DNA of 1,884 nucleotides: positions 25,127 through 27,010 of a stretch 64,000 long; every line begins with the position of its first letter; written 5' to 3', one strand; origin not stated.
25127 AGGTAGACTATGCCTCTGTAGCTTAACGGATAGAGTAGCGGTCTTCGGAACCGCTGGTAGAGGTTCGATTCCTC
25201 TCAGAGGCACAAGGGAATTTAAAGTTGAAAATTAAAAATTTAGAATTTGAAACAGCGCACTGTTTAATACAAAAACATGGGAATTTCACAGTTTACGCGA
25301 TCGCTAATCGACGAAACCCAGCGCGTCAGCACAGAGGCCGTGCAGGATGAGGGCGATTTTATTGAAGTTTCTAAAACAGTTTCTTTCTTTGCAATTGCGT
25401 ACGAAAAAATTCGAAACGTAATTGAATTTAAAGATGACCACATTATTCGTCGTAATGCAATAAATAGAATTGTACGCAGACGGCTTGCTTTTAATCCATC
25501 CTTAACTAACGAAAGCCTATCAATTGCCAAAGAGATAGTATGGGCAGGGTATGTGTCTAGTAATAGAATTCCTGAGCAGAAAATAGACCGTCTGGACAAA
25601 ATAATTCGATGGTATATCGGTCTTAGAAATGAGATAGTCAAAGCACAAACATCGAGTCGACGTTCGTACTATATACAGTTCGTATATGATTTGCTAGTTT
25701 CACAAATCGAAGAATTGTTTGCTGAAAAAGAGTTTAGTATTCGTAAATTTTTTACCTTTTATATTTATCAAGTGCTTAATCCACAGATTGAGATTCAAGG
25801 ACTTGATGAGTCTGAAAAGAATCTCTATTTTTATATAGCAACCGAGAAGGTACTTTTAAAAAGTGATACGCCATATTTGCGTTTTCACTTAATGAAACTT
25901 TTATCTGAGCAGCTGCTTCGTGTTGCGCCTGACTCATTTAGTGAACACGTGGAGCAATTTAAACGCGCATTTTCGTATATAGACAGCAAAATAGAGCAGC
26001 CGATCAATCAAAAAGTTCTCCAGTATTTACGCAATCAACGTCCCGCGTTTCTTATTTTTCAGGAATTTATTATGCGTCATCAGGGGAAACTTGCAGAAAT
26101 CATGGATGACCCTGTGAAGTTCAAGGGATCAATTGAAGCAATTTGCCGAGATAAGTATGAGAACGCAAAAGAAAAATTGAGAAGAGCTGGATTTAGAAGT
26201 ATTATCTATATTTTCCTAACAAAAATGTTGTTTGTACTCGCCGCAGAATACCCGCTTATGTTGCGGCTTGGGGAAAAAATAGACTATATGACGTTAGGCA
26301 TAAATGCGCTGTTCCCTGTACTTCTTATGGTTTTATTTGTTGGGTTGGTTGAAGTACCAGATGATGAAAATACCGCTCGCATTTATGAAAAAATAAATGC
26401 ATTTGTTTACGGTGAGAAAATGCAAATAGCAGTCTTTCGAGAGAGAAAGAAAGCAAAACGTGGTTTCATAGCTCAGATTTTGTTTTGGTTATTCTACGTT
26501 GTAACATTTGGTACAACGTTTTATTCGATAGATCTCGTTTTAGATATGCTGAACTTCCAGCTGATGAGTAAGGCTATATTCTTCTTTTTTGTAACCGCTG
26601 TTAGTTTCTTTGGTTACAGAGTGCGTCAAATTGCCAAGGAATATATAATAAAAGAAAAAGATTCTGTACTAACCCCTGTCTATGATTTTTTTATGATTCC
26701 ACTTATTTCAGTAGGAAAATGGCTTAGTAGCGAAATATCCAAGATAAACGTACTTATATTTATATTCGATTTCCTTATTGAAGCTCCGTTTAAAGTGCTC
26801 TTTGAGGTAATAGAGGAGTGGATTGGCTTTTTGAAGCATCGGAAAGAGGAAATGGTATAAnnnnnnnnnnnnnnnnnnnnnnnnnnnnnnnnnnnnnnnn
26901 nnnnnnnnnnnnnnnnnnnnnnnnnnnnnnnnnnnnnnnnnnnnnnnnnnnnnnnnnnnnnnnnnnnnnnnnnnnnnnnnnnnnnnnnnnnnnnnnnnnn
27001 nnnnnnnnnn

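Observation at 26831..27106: Canonical T-box antiterminator/terminator switch upstream of an ArgA-like GNAT plus ArgE/DapE-like M20 operon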

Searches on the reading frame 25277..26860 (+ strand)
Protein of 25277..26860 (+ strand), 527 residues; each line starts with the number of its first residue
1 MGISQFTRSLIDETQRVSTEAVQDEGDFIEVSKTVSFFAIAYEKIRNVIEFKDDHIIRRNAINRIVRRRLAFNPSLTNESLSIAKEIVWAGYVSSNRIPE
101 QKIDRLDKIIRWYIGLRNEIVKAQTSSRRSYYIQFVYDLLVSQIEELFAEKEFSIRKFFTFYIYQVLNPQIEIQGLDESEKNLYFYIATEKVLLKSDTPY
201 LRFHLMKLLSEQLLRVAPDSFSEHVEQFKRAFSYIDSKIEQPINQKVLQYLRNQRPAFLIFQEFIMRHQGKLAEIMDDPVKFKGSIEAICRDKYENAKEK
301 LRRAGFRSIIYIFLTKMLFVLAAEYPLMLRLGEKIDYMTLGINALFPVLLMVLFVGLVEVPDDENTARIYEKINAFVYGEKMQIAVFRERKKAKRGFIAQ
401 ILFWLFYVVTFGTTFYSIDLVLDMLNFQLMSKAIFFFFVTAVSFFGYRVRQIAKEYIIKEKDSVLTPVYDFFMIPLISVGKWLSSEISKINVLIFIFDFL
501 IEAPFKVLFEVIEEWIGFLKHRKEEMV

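Call 10: search_protein_families(library=pfam, proteins=[window:25277-26860:+], max_evalue=0.01)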
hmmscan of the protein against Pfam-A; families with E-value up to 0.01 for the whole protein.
window:25277-26860:+ (527 aa): 0 families

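Call 11: search_protein_families(library=ncbifam, proteins=[window:25277-26860:+], max_evalue=0.01)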
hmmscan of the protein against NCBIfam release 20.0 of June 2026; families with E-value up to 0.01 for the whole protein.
window:25277-26860:+ (527 aa): 0 families
